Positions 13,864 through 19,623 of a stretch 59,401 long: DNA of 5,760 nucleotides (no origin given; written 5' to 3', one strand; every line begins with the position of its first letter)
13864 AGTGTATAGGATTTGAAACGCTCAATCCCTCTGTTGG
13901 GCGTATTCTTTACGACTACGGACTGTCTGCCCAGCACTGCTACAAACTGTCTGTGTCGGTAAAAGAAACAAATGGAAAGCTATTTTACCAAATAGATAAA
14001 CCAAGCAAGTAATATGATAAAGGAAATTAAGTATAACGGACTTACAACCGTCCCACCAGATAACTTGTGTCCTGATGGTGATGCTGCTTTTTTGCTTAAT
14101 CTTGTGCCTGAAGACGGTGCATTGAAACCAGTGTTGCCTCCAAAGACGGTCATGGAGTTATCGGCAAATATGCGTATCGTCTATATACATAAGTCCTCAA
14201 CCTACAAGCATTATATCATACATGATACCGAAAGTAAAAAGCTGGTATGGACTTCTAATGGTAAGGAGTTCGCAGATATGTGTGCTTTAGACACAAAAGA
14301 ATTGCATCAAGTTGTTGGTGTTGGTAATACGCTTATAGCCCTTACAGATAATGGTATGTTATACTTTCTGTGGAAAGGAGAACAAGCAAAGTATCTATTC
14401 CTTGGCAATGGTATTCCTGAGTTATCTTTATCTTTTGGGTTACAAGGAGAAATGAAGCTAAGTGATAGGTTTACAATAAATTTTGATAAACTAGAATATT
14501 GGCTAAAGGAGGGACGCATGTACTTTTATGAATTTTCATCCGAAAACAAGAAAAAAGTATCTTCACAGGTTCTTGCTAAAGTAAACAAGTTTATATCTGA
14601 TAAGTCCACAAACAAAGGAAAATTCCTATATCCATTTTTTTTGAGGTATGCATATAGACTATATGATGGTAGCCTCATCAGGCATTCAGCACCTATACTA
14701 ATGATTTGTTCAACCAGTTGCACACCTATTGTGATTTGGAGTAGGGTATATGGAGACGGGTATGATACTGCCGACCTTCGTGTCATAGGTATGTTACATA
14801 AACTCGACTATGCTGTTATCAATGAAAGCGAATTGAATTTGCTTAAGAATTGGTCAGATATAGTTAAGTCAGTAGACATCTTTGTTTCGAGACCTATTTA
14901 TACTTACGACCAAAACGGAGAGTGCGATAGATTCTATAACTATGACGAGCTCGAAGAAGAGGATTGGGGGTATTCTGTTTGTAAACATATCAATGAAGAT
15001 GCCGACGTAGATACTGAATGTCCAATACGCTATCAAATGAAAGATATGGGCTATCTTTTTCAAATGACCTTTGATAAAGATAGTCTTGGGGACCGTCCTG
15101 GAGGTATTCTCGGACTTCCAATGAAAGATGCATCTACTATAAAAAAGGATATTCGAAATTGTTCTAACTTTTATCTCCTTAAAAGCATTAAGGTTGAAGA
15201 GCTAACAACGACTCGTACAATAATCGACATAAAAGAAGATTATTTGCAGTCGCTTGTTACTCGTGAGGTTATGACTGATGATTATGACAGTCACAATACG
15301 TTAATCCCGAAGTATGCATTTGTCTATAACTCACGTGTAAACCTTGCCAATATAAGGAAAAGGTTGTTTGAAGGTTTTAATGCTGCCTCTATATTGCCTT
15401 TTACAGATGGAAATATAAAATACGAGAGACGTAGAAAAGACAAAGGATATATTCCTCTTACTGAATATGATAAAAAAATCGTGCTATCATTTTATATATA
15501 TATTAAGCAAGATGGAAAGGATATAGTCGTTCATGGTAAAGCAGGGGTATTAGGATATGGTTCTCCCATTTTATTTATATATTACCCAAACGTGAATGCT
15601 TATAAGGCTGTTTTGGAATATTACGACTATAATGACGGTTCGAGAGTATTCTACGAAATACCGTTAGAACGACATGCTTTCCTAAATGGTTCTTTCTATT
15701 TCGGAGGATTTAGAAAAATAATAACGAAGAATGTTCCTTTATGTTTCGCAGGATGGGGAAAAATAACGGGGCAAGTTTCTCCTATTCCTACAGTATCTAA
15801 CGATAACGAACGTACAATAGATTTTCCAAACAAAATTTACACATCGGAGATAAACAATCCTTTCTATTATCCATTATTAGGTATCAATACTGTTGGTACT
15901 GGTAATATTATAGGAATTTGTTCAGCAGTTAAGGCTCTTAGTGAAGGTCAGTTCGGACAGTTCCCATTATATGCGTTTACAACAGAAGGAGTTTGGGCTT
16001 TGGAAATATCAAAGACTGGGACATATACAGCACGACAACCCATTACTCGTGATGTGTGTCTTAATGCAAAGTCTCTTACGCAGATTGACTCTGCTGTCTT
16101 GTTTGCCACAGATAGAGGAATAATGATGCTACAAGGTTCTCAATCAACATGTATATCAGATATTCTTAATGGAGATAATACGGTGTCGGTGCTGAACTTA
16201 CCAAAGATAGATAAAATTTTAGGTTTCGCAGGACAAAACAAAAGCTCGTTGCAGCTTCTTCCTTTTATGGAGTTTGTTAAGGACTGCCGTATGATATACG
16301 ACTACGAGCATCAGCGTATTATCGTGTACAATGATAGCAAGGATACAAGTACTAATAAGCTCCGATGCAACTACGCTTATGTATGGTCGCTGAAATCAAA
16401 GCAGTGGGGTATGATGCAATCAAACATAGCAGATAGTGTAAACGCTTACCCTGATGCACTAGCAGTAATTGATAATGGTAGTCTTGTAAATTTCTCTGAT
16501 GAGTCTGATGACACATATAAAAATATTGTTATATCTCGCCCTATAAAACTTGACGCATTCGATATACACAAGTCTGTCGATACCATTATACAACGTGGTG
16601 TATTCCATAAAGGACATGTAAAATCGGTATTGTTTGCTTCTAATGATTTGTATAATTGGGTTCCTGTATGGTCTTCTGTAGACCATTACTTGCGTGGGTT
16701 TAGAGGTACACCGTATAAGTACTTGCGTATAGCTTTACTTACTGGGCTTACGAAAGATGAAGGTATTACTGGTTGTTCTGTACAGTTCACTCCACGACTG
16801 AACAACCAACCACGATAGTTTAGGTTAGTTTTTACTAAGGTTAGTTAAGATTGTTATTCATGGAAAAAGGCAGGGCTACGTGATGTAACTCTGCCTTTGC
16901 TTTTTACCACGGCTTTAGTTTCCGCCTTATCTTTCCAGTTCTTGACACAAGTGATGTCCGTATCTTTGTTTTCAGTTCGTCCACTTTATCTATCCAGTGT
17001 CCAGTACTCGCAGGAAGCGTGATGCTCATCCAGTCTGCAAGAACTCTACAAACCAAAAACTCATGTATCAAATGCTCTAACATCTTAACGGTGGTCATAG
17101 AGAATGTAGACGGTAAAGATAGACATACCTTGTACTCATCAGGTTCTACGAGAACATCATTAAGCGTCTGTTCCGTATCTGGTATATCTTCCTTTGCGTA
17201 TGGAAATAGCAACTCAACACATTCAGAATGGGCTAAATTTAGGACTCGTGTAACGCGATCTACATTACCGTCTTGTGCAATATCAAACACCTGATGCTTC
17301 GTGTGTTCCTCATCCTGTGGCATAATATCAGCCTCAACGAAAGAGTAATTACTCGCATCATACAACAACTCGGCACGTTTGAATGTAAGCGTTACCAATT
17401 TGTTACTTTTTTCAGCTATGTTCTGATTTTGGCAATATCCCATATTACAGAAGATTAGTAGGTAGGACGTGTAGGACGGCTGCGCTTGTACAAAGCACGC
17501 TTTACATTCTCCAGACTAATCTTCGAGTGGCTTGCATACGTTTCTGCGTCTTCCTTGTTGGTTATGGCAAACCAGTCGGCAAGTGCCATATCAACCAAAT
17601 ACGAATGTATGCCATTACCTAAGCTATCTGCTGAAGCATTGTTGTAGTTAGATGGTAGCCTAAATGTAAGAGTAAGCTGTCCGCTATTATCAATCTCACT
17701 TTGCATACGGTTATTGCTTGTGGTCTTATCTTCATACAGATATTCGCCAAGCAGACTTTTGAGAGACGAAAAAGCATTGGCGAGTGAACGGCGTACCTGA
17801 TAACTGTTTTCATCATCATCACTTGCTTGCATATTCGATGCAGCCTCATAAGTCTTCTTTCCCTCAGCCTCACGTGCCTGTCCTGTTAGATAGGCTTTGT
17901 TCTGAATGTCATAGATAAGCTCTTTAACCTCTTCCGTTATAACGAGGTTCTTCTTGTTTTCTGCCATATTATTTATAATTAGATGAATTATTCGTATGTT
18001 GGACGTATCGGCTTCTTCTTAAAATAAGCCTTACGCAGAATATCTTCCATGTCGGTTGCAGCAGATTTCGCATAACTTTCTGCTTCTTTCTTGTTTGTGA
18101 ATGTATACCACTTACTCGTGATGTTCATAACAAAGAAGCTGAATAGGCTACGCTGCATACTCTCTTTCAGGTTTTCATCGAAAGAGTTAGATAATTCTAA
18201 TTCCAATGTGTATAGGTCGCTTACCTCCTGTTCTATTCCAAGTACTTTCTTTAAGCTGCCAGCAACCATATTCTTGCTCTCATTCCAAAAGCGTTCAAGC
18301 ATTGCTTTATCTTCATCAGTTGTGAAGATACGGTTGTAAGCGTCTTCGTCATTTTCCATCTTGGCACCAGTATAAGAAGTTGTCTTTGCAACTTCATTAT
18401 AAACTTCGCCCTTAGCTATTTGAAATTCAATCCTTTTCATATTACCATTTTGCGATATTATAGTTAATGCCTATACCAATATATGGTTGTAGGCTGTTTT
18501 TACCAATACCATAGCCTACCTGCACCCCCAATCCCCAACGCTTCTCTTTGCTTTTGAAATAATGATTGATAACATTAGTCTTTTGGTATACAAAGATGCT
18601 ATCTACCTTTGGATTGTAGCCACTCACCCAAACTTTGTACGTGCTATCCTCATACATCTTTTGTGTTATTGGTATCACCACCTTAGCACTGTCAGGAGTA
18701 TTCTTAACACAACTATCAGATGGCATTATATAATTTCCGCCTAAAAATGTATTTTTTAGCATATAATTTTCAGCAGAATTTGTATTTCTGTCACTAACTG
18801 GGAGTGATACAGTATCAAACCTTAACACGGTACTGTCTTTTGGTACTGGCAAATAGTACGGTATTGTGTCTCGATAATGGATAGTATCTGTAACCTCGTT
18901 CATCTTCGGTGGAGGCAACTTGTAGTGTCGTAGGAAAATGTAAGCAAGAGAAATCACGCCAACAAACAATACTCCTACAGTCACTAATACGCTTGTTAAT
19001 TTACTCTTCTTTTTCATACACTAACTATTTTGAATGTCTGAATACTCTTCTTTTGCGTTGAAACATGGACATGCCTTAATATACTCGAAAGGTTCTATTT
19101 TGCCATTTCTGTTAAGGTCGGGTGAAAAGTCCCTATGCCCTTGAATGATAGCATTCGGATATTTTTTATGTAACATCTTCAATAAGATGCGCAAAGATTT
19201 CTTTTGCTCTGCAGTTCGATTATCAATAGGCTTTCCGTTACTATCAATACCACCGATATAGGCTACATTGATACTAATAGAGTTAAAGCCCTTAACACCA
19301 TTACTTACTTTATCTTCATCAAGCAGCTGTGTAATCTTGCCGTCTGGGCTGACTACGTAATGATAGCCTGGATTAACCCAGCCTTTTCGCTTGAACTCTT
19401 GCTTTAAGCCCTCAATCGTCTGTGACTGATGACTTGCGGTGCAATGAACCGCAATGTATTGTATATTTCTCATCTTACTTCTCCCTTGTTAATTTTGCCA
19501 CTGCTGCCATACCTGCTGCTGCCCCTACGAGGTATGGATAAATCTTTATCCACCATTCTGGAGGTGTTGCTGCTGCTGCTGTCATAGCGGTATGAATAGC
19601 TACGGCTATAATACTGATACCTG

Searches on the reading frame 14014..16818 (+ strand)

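Call 52: search_protein_families(library=phrogs, proteins=[window:14014-16818:+], max_evalue=0.001)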
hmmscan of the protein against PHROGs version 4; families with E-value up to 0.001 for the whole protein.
window:14014-16818:+ (934 aa): 2 families
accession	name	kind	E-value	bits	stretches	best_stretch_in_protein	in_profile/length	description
phrog_32516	-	unknown function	0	1572.8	1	1-934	1-968/968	-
phrog_511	-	head and packaging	7e-05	22.3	1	606-721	582-687/862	internal virion protein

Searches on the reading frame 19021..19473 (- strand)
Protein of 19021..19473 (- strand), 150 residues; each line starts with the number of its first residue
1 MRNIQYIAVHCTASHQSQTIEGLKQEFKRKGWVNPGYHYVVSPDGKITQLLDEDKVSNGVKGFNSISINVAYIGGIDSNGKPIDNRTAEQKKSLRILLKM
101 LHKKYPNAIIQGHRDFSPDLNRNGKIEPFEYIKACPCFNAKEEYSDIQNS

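Call 52: search_protein_families(library=phrogs, proteins=[window:19021-19473:-], max_evalue=0.001)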
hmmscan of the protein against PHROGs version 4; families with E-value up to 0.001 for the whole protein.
window:19021-19473:- (150 aa): 6 families
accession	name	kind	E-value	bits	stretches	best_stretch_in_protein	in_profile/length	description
phrog_822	-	lysis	6.3e-48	164.4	1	1-148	21-157/215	amidase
phrog_21433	-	lysis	3.3e-23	83.6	1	3-147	6-157/174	endolysin; inhibits RNA polymerase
phrog_1493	-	lysis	4.2e-15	56.8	1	2-117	32-146/394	endolysin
phrog_1794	-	lysis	7.2e-10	39.8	1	3-134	55-185/336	amidase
phrog_19265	-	unknown function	7.8e-06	26.8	1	3-133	23-138/293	-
phrog_35436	-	lysis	3.2e-05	24.4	1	5-134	21-145/266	amidase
